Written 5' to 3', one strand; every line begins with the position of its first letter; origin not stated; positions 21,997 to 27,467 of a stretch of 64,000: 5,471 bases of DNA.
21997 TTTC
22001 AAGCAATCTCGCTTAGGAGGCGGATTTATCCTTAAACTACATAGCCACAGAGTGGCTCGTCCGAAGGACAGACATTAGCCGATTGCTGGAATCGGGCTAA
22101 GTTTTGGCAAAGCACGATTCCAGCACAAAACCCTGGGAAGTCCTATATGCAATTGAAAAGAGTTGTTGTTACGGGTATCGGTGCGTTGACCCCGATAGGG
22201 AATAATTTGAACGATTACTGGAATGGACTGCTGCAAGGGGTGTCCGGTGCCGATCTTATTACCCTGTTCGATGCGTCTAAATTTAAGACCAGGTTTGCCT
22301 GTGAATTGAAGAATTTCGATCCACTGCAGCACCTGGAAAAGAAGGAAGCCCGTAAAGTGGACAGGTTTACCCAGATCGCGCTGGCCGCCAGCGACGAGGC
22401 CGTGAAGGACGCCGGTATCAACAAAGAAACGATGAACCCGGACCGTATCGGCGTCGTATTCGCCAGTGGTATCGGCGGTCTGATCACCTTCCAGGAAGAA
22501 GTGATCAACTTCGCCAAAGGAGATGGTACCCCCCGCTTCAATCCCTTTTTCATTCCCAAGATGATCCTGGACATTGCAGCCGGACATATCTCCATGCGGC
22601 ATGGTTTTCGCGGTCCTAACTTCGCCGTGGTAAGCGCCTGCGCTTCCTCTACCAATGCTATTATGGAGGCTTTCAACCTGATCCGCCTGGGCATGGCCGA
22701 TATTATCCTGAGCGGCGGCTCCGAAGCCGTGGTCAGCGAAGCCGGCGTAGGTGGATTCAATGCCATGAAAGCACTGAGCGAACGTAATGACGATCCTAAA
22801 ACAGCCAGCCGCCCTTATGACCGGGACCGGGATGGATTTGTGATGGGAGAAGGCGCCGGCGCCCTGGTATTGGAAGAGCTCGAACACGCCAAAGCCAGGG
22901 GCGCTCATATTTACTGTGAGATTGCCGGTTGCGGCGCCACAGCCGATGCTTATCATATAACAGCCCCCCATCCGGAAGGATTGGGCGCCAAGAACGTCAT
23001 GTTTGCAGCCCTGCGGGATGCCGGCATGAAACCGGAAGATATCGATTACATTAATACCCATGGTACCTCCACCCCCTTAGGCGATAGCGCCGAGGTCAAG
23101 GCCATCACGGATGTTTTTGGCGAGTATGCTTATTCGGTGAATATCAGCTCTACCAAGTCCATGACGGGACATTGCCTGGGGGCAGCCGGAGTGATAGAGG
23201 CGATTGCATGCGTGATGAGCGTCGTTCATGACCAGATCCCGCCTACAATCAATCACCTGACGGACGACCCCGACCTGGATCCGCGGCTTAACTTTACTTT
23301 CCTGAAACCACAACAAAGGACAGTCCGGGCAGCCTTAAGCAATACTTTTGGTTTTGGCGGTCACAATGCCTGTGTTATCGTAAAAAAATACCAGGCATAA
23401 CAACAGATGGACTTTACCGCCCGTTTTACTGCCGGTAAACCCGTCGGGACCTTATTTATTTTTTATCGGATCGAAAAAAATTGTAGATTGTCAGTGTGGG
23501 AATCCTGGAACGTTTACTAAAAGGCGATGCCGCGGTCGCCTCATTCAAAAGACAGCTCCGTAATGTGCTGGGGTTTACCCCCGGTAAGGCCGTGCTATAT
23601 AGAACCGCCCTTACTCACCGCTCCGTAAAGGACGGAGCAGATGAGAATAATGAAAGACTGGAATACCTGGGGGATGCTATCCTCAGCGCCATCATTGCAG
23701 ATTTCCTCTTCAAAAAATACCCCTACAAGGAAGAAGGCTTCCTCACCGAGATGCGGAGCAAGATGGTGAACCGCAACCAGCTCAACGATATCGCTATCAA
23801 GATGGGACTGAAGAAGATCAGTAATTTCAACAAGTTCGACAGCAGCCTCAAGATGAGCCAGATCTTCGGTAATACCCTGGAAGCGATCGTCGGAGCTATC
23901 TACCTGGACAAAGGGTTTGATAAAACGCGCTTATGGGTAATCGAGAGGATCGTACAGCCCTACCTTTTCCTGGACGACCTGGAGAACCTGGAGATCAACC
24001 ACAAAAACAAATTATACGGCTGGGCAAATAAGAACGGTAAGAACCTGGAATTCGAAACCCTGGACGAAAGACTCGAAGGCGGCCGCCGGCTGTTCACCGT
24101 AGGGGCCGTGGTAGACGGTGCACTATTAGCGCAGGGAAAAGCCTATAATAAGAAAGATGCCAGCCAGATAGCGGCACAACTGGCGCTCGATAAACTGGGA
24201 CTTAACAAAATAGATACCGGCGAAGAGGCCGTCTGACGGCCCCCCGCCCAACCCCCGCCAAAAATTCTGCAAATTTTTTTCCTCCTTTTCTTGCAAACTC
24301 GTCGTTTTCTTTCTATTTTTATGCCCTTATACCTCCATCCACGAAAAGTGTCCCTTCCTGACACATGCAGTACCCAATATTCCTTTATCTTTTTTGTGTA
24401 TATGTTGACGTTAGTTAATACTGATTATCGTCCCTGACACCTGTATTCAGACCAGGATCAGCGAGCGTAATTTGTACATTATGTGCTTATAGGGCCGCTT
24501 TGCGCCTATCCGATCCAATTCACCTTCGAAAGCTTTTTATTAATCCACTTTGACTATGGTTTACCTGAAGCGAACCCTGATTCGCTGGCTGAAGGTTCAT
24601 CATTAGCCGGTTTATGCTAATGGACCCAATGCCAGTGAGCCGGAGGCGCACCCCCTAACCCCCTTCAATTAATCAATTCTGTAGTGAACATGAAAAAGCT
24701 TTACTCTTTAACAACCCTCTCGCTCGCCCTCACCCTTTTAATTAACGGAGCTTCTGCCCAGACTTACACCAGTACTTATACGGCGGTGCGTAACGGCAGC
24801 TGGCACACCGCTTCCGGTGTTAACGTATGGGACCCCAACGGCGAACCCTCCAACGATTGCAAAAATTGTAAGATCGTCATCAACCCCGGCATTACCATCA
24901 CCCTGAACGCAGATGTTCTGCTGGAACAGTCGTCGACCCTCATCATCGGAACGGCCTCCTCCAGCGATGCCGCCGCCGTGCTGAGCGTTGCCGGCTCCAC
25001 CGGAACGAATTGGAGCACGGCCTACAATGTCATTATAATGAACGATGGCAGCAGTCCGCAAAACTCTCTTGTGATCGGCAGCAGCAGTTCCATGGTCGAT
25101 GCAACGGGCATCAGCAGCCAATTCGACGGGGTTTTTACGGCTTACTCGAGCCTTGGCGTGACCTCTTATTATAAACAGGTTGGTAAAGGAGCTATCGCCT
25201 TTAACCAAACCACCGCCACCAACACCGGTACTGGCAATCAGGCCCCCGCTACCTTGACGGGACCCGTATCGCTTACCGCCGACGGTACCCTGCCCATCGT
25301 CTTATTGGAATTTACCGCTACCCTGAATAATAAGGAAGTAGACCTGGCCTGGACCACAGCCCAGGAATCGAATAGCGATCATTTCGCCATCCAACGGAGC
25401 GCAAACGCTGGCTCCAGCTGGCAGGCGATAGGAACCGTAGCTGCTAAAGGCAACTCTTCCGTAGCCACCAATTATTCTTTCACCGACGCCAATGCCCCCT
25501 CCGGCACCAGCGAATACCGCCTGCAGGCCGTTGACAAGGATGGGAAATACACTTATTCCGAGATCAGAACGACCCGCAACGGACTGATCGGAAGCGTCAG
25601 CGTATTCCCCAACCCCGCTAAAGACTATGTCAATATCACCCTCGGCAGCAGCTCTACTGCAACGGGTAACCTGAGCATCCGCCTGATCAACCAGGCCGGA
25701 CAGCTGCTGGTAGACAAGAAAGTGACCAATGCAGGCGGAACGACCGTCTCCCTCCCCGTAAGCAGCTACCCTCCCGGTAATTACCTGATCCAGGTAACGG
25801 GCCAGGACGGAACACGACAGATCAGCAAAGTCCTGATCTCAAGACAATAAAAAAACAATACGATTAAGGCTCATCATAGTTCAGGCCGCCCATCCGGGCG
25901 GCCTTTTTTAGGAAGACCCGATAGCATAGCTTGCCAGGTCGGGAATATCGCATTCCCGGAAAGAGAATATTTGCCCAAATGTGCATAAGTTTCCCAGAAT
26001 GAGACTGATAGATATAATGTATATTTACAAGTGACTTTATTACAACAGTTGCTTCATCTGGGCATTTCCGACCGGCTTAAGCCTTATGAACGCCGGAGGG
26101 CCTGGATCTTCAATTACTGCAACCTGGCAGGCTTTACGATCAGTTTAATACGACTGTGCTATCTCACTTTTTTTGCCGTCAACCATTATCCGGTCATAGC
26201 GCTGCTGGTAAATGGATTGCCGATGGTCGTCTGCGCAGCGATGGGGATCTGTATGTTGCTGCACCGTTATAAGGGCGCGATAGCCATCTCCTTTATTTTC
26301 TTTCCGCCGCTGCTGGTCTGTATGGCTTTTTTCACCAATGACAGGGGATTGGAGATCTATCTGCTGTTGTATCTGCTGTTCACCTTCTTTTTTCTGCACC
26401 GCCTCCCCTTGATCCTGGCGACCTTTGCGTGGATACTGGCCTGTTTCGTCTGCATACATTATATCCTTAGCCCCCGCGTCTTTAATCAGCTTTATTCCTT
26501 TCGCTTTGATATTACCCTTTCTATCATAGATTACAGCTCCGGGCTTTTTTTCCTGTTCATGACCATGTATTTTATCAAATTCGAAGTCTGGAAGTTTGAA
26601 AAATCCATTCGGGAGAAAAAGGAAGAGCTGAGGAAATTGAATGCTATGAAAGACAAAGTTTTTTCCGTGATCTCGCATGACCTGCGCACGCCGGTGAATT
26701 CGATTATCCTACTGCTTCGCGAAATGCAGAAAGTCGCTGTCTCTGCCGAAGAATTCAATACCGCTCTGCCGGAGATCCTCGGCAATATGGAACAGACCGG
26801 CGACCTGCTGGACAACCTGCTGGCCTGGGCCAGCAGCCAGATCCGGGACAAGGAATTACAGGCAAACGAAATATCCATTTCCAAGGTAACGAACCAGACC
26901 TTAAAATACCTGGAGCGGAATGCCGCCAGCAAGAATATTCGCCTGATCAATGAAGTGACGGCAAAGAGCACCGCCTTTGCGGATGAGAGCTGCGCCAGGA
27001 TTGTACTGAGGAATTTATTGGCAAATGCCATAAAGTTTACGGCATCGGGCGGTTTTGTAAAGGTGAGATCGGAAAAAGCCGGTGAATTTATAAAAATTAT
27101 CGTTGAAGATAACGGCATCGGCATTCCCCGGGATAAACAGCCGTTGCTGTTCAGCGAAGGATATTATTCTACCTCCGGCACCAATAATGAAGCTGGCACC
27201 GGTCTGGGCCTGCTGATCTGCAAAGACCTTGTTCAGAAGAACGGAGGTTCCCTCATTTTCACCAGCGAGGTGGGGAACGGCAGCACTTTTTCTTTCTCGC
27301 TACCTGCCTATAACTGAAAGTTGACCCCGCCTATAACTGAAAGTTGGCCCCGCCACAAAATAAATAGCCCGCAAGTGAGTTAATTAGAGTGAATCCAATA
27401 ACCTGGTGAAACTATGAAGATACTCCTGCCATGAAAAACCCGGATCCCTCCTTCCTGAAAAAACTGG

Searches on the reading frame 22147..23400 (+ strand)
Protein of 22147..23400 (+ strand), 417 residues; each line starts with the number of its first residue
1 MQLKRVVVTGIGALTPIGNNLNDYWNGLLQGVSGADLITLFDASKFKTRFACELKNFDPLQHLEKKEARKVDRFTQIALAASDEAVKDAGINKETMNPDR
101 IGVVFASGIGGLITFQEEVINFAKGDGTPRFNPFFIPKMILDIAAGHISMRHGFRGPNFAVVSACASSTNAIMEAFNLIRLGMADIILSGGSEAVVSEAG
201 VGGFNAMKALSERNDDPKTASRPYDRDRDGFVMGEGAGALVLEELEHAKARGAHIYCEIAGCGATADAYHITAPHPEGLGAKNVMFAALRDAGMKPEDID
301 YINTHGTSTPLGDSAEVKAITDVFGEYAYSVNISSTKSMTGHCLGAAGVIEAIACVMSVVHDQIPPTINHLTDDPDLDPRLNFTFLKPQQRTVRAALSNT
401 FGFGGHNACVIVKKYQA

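Call 79: search_protein_families(library=pfam, proteins=[window:22147-23400:+], max_evalue=0.00001)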
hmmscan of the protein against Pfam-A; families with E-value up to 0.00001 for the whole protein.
window:22147-23400:+ (417 aa): 3 families
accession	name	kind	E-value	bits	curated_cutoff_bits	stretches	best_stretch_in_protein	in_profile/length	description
PF00109.32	ketoacyl-synt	-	5.8e-58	196.9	20.8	1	4-248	2-252/252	Beta-ketoacyl synthase, N-terminal domain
PF02801.28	Ketoacyl-synt_C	-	3.2e-42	143.7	20.8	1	256-369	1-117/119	Beta-ketoacyl synthase, C-terminal domain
PF00108.29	Thiolase_N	-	9.4e-06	25.6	26.4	0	158-196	78-116/260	Thiolase, N-terminal domain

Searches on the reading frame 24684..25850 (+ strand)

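Call 79: search_protein_families(library=pfam, proteins=[window:24684-25850:+], max_evalue=0.00001)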
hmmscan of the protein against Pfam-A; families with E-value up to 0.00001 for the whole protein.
window:24684-25850:+ (388 aa): 1 family
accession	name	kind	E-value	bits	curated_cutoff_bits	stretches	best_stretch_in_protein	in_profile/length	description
PF18962.6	Por_Secre_tail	-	4.2e-12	46.6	27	1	307-385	1-75/75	Secretion system C-terminal sorting domain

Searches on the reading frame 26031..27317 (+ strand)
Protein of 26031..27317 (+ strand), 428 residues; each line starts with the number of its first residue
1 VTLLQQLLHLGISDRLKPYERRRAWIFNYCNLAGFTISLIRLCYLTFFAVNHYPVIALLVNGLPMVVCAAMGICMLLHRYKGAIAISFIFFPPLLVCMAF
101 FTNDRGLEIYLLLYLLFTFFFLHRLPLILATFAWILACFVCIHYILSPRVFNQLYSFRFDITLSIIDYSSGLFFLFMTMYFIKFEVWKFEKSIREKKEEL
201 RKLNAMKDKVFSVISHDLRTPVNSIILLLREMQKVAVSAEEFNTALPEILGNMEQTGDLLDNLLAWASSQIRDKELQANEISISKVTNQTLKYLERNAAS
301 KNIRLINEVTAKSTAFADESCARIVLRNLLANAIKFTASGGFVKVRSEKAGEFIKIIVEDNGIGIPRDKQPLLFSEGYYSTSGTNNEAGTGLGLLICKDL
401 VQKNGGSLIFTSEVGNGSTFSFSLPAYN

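Call 79: search_protein_families(library=pfam, proteins=[window:26031-27317:+], max_evalue=0.00001)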
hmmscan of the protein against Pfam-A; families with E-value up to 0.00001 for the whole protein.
window:26031-27317:+ (428 aa): 2 families
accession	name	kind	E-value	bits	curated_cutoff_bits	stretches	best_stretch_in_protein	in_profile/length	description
PF02518.31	HATPase_c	-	2.6e-25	89.4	26.4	1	318-426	2-109/111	Histidine kinase-, DNA gyrase B-, and HSP90-like ATPase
PF00512.31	HisKA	-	1.2e-08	35.3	26.9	1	207-268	2-62/66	His Kinase A (phospho-acceptor) domain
